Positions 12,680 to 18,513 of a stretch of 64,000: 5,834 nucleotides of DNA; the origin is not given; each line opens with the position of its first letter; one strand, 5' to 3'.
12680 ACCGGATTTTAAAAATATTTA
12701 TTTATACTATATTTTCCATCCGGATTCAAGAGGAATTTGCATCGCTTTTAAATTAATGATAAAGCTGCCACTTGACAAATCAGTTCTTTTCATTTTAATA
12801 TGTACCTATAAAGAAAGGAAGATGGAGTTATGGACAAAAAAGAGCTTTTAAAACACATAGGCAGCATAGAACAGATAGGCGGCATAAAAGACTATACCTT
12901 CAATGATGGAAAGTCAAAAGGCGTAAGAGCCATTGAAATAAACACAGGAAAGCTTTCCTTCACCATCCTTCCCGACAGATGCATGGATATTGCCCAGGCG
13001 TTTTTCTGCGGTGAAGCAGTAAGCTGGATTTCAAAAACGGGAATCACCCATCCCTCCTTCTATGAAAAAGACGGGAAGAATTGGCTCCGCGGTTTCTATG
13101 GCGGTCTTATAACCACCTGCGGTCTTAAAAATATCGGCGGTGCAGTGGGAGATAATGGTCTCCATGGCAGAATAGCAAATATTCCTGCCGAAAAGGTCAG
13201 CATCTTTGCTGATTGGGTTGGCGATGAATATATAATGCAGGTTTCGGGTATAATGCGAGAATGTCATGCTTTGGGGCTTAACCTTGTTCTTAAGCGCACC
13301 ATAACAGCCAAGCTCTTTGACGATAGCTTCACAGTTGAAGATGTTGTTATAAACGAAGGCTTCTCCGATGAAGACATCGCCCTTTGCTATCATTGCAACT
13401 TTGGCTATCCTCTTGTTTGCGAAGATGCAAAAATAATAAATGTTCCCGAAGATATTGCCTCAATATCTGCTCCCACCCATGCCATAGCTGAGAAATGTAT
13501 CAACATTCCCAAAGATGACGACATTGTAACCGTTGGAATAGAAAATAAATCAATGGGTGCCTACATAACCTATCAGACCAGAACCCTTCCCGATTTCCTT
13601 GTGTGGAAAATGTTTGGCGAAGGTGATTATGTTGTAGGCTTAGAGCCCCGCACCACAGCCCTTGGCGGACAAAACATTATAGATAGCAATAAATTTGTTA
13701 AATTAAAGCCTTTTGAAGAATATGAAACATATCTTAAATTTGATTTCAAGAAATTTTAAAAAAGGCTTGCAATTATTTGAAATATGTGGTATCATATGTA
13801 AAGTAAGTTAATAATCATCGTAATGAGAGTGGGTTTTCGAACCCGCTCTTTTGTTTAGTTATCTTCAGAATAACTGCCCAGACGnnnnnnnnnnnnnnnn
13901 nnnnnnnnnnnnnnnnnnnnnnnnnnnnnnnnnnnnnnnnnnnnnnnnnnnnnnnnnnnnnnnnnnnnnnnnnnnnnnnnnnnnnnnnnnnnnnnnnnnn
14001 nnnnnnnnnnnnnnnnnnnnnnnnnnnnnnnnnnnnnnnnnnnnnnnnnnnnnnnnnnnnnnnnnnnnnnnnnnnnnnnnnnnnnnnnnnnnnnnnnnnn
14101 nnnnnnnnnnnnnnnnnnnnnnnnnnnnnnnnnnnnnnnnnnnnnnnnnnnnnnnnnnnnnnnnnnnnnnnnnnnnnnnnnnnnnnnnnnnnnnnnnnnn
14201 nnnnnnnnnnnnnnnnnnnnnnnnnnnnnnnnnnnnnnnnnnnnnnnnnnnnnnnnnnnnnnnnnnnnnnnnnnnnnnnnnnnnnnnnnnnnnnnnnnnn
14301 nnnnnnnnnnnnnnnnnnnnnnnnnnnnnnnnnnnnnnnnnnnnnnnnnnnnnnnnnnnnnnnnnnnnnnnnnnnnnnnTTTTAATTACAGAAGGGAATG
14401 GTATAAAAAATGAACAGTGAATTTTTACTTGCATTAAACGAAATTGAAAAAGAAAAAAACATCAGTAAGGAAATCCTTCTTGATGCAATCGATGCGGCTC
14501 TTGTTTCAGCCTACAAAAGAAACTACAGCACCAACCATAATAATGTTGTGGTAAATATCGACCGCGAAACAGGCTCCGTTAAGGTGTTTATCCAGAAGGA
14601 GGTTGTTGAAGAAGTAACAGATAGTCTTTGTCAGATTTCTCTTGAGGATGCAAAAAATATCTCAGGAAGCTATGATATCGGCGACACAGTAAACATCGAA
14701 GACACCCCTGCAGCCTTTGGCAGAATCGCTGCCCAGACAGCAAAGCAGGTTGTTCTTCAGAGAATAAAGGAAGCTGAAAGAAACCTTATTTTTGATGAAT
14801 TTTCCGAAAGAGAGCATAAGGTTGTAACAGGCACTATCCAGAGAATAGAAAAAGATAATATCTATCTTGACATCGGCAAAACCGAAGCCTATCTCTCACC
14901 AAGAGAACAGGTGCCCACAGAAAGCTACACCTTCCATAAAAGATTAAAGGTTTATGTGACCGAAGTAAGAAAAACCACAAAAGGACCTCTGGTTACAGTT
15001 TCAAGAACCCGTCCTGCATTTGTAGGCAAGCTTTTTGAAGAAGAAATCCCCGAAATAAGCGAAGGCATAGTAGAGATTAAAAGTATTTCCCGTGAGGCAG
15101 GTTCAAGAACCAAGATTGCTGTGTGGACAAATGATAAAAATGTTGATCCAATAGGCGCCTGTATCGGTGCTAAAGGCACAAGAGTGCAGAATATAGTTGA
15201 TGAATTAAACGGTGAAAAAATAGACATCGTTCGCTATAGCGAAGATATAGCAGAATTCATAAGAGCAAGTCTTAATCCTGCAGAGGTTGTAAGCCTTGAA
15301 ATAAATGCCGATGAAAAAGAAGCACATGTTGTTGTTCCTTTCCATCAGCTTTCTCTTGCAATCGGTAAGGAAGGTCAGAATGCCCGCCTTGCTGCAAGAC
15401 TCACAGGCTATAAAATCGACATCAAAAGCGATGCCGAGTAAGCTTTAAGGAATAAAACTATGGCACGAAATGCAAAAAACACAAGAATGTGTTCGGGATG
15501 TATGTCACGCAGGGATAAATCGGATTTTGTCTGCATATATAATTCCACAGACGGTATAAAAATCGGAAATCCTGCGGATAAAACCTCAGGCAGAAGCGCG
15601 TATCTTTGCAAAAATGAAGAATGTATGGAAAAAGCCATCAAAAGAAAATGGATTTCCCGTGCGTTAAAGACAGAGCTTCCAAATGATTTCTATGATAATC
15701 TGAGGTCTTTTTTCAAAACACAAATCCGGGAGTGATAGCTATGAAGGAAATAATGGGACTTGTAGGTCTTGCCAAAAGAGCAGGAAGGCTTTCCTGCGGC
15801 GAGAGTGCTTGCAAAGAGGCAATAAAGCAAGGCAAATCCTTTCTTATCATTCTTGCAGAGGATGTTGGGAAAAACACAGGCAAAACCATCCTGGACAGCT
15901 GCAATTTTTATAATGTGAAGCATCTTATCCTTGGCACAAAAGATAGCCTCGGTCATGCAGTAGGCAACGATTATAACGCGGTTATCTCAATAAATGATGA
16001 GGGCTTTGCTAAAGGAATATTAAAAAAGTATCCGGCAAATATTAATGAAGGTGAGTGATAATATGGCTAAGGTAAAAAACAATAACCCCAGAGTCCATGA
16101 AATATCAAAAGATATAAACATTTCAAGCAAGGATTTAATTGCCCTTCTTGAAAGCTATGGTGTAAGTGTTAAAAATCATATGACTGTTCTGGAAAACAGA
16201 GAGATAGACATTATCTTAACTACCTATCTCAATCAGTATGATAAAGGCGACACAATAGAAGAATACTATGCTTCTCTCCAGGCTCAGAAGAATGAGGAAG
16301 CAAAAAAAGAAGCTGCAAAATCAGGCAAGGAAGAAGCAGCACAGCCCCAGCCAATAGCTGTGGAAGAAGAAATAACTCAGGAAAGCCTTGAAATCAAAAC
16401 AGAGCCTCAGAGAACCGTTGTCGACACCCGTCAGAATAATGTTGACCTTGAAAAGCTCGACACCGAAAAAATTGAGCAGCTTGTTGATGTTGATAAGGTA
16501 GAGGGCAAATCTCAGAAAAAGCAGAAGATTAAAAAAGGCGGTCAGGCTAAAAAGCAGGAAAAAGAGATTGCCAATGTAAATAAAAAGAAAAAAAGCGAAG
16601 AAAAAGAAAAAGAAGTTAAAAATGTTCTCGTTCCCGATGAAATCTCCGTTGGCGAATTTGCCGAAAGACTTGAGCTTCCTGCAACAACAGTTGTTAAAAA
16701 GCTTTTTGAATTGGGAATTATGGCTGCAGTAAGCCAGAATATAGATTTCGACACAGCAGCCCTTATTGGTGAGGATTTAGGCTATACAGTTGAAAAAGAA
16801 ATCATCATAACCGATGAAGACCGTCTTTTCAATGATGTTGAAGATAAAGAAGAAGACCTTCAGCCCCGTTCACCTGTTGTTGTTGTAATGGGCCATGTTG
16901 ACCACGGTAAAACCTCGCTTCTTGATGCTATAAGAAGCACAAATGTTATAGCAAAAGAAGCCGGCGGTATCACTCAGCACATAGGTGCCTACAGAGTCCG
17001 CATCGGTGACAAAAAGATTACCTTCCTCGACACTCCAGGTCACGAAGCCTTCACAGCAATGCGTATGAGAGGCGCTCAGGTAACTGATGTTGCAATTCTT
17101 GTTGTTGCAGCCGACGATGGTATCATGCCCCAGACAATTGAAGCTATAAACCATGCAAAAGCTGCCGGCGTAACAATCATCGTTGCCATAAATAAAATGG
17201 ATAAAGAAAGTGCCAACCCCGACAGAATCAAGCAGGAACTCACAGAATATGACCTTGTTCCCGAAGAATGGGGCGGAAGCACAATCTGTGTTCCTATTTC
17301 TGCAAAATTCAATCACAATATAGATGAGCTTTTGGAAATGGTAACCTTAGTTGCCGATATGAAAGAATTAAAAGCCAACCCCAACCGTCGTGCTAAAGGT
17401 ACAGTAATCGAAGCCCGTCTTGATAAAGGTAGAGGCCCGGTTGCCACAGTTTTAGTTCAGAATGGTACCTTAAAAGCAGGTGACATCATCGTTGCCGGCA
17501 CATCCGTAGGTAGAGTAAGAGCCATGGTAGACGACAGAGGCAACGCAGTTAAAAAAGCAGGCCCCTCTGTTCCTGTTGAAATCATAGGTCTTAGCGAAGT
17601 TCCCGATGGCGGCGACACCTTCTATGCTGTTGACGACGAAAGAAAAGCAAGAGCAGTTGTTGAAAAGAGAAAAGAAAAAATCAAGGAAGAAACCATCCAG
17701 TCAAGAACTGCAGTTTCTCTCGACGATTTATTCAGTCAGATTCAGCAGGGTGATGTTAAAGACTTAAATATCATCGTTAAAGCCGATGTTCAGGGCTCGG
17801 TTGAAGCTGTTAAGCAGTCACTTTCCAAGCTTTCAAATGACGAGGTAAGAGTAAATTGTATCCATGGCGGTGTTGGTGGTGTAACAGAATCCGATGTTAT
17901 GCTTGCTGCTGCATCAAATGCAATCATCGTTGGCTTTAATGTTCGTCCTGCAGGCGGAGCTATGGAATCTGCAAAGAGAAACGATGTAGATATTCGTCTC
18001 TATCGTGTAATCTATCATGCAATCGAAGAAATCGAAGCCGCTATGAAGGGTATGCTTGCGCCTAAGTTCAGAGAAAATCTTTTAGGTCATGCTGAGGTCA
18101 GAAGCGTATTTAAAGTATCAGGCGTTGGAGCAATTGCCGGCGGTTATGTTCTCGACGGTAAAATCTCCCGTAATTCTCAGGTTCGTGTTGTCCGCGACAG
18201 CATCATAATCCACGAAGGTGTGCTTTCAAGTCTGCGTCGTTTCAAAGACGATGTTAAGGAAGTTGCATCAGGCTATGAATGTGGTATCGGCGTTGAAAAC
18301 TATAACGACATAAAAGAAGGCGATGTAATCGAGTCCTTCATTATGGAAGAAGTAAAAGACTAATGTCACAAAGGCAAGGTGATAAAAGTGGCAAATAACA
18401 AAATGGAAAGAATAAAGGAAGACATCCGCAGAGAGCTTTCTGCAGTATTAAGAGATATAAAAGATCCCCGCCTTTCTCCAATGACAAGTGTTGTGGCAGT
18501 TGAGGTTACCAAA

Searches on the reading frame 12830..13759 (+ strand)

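Call 6: search_protein_families(library=pfam, proteins=[window:12830-13759:+], max_evalue=0.001)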
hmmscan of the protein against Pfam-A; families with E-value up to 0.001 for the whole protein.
window:12830-13759:+ (309 aa): 1 family
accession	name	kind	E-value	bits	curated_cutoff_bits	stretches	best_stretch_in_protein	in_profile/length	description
PF14486.12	DUF4432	-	1.2e-71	241.5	32.5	1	30-304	2-302/304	Domain of unknown function (DUF4432)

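Call 107: search_protein_families(library=ncbifam, proteins=[window:12830-13756:+], max_evalue=1e-10)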
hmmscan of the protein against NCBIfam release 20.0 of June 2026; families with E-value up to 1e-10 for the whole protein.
window:12830-13756:+ (309 aa): 0 families

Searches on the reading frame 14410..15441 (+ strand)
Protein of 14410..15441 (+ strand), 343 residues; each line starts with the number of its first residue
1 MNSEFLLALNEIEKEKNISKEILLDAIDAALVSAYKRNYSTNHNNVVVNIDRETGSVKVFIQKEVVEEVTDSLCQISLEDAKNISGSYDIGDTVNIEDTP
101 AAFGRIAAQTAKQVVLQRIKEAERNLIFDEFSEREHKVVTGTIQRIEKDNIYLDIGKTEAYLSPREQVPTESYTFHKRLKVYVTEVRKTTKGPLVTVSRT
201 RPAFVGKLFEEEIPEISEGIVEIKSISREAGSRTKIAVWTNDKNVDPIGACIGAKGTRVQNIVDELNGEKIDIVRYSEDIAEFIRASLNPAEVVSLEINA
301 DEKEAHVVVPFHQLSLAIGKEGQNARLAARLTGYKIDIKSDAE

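Call 6: search_protein_families(library=pfam, proteins=[window:14410-15441:+], max_evalue=0.001)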
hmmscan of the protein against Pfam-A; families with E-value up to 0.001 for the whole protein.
window:14410-15441:+ (343 aa): 4 families
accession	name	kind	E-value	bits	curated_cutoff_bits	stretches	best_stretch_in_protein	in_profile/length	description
PF08529.16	NusA_N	-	1.9e-42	144.7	23.8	1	4-125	1-119/119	NusA N-terminal domain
PF13184.12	KH_5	-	1.7e-28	99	27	1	230-298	1-69/69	NusA-like KH domain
PF00575.29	S1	-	7e-08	33.2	22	1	135-193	4-69/74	S1 RNA binding domain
PF23095.1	KH_NusA_C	-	7e-05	23.2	34.2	1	312-338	8-34/59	Transcription termination/antitermination protein NusA, KH domain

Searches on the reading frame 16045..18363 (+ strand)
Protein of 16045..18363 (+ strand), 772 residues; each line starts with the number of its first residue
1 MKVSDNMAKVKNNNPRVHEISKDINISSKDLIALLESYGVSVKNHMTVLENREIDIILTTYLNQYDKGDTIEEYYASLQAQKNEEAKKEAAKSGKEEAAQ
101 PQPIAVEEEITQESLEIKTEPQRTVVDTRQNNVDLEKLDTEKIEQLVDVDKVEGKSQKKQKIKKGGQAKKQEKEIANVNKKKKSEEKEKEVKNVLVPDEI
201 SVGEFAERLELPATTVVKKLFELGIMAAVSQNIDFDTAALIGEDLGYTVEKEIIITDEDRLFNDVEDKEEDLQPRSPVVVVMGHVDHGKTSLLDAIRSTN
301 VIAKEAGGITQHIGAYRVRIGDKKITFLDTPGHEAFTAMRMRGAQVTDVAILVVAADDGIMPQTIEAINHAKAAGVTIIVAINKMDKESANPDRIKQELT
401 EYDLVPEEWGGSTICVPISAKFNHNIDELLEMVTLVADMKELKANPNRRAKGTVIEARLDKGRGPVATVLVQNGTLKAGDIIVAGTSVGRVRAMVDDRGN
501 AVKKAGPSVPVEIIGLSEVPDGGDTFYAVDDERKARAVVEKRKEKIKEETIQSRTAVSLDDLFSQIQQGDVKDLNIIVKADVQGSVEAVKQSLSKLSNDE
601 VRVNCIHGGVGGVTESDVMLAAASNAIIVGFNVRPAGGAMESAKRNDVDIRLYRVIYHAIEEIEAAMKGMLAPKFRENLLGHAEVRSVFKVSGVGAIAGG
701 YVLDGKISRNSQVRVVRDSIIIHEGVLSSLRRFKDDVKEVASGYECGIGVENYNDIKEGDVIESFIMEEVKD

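Call 6: search_protein_families(library=pfam, proteins=[window:16045-18363:+], max_evalue=0.001)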
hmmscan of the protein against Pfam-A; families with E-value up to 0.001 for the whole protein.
window:16045-18363:+ (772 aa): 8 families
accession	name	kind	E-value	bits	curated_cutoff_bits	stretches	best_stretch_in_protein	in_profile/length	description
PF11987.13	IF-2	-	2.8e-45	153.5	27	1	549-664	2-117/117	Translation-initiation factor 2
PF00009.33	GTP_EFTU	-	1.9e-35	122.6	26.5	1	278-435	5-184/188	Elongation factor Tu GTP binding domain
PF22042.2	EF-G_D2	-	7.5e-33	112.9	27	1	450-528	2-83/84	Elongation factor G domain 2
PF04760.21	IF2_N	-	6e-27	93.6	25.3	2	197-247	1-52/53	Translation initiation factor IF-2, N-terminal region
PF01926.29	MMR_HSR1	-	4.4e-11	43.3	21.9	1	279-384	2-113/113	50S ribosome-binding GTPase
PF03144.31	GTP_EFTU_D2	-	1.9e-09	38.3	30.3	1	695-762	1-72/73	Elongation factor Tu domain 2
PF00071.28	Ras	-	1.6e-05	25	21.6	1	279-433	2-156/162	Ras family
PF00025.27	Arf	-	0.00039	20.4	22.3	0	279-430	17-171/174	ADP-ribosylation factor family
